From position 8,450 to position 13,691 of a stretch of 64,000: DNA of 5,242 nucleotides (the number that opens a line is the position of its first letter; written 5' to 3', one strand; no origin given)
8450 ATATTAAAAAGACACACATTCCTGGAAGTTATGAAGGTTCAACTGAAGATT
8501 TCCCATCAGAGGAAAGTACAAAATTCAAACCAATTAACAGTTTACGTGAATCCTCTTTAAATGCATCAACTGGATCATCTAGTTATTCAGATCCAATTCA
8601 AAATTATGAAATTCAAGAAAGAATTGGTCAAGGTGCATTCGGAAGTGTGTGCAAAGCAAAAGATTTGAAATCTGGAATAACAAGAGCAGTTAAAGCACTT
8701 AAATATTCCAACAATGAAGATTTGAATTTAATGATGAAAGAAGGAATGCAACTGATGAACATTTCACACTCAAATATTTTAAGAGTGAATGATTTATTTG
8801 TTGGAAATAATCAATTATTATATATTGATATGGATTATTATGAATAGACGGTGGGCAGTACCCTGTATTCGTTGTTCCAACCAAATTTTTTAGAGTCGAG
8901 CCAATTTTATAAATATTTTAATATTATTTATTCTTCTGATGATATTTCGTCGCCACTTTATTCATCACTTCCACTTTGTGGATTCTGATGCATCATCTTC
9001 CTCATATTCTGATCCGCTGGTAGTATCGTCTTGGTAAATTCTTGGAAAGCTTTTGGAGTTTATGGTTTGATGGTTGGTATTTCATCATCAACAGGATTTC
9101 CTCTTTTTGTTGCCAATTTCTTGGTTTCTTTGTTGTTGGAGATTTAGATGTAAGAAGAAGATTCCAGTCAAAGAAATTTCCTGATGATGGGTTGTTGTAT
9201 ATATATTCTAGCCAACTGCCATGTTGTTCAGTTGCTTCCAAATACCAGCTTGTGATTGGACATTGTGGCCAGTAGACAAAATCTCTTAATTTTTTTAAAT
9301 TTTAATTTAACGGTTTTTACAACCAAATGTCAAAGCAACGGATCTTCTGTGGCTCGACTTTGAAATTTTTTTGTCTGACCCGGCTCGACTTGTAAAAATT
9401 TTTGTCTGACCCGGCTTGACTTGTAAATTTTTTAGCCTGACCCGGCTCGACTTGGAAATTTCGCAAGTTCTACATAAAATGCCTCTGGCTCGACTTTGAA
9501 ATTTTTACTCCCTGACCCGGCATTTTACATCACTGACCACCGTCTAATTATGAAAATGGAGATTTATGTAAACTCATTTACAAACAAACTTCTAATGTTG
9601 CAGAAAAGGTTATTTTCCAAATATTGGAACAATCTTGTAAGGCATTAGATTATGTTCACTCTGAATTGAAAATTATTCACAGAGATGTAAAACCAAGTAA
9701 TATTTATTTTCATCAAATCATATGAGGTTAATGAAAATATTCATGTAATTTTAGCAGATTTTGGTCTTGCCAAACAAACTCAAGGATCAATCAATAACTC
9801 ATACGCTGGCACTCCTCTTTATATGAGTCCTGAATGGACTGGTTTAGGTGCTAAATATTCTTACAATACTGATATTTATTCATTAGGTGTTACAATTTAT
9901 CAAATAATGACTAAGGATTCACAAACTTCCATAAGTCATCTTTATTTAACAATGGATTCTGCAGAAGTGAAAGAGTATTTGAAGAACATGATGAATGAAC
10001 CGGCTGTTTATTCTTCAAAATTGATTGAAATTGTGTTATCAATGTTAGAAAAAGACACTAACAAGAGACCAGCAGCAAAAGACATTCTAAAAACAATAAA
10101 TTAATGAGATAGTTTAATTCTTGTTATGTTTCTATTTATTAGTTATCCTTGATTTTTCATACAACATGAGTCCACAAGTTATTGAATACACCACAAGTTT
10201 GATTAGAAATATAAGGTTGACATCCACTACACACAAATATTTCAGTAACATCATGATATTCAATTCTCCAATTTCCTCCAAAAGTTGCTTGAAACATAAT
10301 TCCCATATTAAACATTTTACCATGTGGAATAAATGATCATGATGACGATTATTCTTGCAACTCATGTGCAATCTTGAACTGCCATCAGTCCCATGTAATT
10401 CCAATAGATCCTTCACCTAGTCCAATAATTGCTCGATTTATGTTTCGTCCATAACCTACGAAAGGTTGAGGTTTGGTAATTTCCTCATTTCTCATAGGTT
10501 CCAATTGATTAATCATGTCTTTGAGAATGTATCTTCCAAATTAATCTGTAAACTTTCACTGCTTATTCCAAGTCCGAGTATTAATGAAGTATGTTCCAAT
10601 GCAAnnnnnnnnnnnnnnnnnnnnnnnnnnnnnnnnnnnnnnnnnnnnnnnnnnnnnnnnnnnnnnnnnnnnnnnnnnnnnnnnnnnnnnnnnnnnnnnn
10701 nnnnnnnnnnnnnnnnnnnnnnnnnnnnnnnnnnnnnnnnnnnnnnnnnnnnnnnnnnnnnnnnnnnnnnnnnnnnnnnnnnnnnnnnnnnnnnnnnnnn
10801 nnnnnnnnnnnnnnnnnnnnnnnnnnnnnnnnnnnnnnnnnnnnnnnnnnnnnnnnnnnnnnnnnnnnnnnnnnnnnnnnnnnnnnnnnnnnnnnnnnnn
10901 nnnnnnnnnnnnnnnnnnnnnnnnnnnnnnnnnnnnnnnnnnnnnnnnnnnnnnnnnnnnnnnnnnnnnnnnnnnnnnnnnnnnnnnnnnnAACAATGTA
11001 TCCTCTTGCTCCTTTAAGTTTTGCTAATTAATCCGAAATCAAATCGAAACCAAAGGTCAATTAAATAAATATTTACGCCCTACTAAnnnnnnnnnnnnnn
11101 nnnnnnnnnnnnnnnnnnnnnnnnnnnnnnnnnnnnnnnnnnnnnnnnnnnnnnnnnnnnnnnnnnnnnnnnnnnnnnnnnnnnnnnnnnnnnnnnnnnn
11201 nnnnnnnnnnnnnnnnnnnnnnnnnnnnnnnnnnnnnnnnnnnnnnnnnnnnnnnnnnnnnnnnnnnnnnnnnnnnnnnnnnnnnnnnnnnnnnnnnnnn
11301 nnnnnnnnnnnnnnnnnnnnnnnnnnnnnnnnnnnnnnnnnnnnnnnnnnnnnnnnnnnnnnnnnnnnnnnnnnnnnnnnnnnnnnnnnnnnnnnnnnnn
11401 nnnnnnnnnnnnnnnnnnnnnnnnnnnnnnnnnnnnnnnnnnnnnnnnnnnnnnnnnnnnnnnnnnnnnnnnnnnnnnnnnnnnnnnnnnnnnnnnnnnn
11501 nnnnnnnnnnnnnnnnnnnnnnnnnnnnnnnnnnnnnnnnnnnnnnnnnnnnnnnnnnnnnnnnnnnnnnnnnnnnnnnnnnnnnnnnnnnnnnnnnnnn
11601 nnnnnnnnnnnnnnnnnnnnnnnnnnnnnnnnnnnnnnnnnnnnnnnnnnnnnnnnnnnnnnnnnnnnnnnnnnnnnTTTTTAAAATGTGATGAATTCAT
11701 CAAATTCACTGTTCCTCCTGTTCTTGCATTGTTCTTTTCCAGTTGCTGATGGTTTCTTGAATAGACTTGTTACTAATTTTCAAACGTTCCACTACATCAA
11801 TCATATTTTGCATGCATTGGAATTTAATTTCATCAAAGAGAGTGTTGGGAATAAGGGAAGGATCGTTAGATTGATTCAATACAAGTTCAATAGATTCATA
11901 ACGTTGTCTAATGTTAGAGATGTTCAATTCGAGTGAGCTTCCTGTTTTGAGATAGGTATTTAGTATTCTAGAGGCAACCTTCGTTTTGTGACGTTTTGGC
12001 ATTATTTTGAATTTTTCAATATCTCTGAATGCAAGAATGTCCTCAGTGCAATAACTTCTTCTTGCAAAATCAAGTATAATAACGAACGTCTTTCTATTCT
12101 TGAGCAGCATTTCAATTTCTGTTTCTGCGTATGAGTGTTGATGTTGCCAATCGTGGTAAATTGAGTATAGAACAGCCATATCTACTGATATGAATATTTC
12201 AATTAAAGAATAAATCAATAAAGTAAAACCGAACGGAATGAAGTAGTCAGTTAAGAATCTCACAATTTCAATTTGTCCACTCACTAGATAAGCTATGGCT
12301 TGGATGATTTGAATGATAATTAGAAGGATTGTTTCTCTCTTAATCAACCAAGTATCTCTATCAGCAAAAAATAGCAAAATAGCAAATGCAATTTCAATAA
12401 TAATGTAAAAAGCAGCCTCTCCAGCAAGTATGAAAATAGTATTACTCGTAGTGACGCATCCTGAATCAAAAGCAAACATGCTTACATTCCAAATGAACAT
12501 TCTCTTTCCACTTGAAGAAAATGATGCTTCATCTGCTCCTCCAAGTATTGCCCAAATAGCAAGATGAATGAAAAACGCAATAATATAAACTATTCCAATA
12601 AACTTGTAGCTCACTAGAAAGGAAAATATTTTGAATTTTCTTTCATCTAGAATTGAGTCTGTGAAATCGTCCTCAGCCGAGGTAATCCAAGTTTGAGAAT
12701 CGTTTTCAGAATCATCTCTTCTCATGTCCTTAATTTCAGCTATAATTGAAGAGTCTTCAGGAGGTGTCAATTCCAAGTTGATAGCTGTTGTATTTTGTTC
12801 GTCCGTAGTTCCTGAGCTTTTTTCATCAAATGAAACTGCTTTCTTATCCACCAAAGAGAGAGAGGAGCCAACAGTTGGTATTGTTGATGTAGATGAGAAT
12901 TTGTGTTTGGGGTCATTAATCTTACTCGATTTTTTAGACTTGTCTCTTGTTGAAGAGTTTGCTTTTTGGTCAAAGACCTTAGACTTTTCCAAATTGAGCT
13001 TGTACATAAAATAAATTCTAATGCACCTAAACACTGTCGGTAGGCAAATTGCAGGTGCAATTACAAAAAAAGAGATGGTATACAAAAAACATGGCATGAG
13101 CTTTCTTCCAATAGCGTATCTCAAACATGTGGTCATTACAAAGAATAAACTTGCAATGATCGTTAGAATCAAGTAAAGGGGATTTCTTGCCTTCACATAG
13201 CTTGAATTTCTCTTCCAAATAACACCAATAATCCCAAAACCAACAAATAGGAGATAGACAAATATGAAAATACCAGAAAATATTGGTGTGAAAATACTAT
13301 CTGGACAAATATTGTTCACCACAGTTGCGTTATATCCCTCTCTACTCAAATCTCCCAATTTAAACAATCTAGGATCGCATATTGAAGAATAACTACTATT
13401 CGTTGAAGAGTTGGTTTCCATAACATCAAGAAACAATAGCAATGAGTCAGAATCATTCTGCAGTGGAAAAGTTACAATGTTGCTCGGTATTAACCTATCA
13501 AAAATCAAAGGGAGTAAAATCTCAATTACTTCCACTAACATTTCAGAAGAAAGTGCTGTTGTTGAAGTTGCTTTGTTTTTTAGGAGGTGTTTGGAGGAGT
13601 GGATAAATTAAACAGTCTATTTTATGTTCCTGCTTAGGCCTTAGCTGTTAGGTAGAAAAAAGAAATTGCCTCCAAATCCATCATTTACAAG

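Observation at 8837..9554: A 702-bp TIR element with an 8-bp target-site duplication sits precisely inside a kinase coding exon.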

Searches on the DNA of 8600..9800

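Call 50: search_rna_families(source=window, start=8600, end=9800, threshold=evalue, max_evalue=1)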
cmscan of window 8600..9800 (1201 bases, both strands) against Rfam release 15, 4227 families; matches with E-value up to 1: 0.
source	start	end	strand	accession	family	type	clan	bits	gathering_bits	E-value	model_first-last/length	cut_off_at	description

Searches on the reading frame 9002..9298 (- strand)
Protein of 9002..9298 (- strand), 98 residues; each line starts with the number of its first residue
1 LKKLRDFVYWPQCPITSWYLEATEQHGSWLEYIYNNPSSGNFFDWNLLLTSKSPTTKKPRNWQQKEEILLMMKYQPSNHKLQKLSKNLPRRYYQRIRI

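Call 10: search_protein_families(library=pfam, proteins=[window:9005-9298:-], max_evalue=0.01)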
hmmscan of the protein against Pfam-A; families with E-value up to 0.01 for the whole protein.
seq(98 aa): 0 families

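Call 31: search_protein_representatives(protein=window:9002-9298:-)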
Query: 98 residues. Proteins with E-value up to 0.001 (for the whole library): 8; up to 1e-10: 1; up to 1e-30: 0. The best 8 are listed.
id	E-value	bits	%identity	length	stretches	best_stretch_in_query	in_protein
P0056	1.8e-24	102.0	26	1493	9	51-93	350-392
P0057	5.5e-08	49.1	32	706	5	20-40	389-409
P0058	2.9e-06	43.6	37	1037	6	20-41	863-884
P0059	9.1e-06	42.0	32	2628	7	35-61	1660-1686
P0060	2.5e-05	40.5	31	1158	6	12-48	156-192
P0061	5.1e-05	39.6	35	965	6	11-41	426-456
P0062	3.2e-04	37.0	40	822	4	22-42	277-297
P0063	3.8e-04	36.8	37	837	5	20-41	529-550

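Call 52: search_protein_families(library=pfam, proteins=[window:9002-9298:-, P0057, P0058], max_evalue=10)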
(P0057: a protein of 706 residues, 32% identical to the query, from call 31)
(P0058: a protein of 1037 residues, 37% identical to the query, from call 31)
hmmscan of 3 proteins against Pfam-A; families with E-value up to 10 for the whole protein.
window:9002-9298:- (98 aa): 2 families
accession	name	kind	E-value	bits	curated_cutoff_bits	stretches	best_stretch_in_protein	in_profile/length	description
PF25135.1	DUF7822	-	0.049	14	27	1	47-89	29-71/140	Domain of unknown function (DUF7822)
PF04042.21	DNA_pol_E_B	-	0.085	12.7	29.1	1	8-57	95-142/210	DNA polymerase alpha/epsilon subunit B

P0057 (706 aa): 18 families
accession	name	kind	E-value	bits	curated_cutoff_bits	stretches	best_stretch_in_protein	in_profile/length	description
PF08269.17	dCache_2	-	3.9e-29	102.2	26.5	3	345-551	92-278/298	Cache domain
PF17200.10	sCache_2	-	1.9e-27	96.6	25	5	585-680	26-122/155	Single Cache domain 2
PF17203.10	sCache_3_2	-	2.1e-19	70.4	28.4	5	345-375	54-81/140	Single cache domain 3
PF02743.24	dCache_1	-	7.4e-07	29.4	45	2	482-506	169-201/240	Cache domain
PF11141.13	DUF2914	-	1.7e-06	28.1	23.6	0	608-628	38-57/62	Protein of unknown function (DUF2914)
PF23156.1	DUF7054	-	0.00098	19.5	27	0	450-468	30-48/85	Domain of unknown function (DUF7054)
PF10295.14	DUF2406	-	0.002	19.2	27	0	166-179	30-43/63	Uncharacterised protein (DUF2406)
PF12087.13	DUF3564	-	0.0023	18.2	25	0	595-623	82-110/120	Protein of unknown function (DUF3564)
PF03824.22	NicO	-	0.0039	17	27.7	0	277-304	139-166/287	High-affinity nickel-transport protein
PF23730.1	CILP_8th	-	0.02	15.4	27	0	114-183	6-72/168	Cartilage intermediate layer protein 1-like domain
PF12973.13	Cupin_7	-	0.039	14.2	27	0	257-283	26-52/105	ChrR Cupin-like domain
PF20111.4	DUF6501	-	0.058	13.7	23.8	0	346-361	43-58/67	Family of unknown function (DUF6501)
PF19572.5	PorV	-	0.074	13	27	0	373-399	158-184/243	Type IX secretion system protein PorV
PF17438.7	DUF5417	-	0.1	13.3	23.9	0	608-643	12-47/91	Family of unknown function (DUF5417)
PF22567.2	UBA_9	-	0.18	12.2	27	0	116-136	16-36/43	UBA-like domain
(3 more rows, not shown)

P0058 (1037 aa): 28 families (the best 25 are shown)
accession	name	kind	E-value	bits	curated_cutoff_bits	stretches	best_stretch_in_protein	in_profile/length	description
PF08269.17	dCache_2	-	1.1e-47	163.1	26.5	8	948-1031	207-294/298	Cache domain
PF17200.10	sCache_2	-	1.7e-28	99.9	25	6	45-147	36-128/155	Single Cache domain 2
PF17203.10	sCache_3_2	-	5.7e-13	49.6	28.4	4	555-601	40-78/140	Single cache domain 3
PF23156.1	DUF7054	-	1.4e-09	38.2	27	1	43-66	25-48/85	Domain of unknown function (DUF7054)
PF14407.11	Frankia_peptide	-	1.4e-07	32.1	48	1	660-683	30-53/63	Ribosomally synthesized peptide prototyped by Frankia Franean1_4349.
PF20039.4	DUF6441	-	7.1e-06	26.3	27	1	558-620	113-175/215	Family of unknown function (DUF6441)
PF08850.16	DUF1820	-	0.00022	22.1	27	0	189-214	28-53/97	Domain of unknown function (DUF1820)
PF17269.7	DUF5335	-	0.00062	20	27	0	958-1008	57-107/110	Family of unknown function (DUF5335)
PF12123.13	CBD_PlyG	-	0.0011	19.1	28.2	0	996-1014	13-31/44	PlyG Cell wall binding domain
PF10945.13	CBP_BcsR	-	0.0021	18.1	25.2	0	553-563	17-27/41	Cellulose biosynthesis protein BcsR-like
PF19945.4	DUF6407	-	0.0044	18.1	25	0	39-62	20-43/96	Family of unknown function (DUF6407)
PF06773.16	Bim_N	-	0.0044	17.2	27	0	225-239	1-15/40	Bim protein N-terminus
PF02743.24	dCache_1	-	0.013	15.5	45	1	69-92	159-183/240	Cache domain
PF25390.1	WD40_RLD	-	0.014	15.1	150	1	403-468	53-116/363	RCC1-like domain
PF05874.16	PBAN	-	0.032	14.6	22.7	0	887-934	52-99/184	Pheromone biosynthesis activating neuropeptide (PBAN)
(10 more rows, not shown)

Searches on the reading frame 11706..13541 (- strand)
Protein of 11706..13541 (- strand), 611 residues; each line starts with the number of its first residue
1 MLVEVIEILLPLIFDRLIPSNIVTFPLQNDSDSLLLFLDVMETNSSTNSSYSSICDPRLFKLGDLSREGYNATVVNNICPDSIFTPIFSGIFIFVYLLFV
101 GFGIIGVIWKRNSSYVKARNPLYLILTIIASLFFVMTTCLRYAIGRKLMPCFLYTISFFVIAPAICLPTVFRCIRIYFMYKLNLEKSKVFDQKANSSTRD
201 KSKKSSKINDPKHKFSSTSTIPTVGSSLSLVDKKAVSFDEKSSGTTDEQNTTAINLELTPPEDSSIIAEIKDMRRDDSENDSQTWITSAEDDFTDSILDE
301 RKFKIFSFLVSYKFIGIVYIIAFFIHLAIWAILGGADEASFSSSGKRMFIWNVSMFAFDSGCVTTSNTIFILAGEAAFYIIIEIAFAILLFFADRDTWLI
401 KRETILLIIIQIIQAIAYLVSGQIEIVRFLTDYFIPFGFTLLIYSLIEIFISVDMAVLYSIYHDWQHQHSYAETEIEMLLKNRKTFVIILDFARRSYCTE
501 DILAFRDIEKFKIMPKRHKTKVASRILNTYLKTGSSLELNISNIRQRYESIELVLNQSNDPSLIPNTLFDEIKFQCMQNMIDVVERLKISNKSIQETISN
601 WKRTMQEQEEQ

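Call 10: search_protein_families(library=pfam, proteins=[window:11706-13541:-], max_evalue=0.01)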
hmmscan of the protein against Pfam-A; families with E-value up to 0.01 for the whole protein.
window:11706-13541:- (611 aa): 1 family
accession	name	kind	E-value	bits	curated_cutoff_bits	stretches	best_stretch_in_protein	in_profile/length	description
PF00615.24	RGS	-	4e-05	24.4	23.9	1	477-580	3-100/117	Regulator of G protein signaling domain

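Call 11: find_encoding_contigs(protein=window:11706-13541:-, flank=10000, max_places=6)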
Protein window:11706-13541:- (611 aa): no gene with exactly this product is on record in the collection.

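Call 21: find_homologous_proteins(query=window:11706-13541:-, max_evalue=1e-10)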
Query window:11706-13541:- (611 aa): 8 proteins with E <= 1e-10 among 8000 candidates.
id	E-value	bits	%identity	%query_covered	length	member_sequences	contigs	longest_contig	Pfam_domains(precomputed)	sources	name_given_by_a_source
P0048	3.4e-201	688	54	90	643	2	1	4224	PF00615.25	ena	-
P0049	5.6e-197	674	55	92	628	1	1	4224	PF00615.25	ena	-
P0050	5.5e-154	532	48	90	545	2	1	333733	PF00615.25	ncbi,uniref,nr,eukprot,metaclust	ncbi:predicted protein [Naegleria gruberi]|uniref:Predicted protein n=1 Tax=Naegleria gruberi TaxID=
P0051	2.3e-119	418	43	71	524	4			PF00615.25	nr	nr:unnamed protein product [Naegleria fowleri]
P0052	3.7e-107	378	40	54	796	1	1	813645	PF00615.25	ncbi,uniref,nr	ncbi:hypothetical protein C9374_011232 [Naegleria lovaniensis]|uniref:RGS domain-containing protein 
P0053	4.9e-102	361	34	93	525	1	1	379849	PF00615.25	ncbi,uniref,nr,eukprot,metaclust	ncbi:predicted protein [Naegleria gruberi]|uniref:Predicted protein n=1 Tax=Naegleria gruberi TaxID=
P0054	6.1e-78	281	39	72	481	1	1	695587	PF00615.25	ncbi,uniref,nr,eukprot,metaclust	ncbi:predicted protein [Naegleria gruberi]|uniref:Predicted protein n=1 Tax=Naegleria gruberi TaxID=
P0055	6.3e-71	258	34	76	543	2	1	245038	PF00615.25,PF06140.19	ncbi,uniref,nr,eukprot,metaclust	ncbi:regulator of G protein signaling domain [Naegleria gruberi]|uniref:Regulator of G protein signa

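Call 24: find_encoding_contigs(protein=P0050, flank=10000, max_places=2)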
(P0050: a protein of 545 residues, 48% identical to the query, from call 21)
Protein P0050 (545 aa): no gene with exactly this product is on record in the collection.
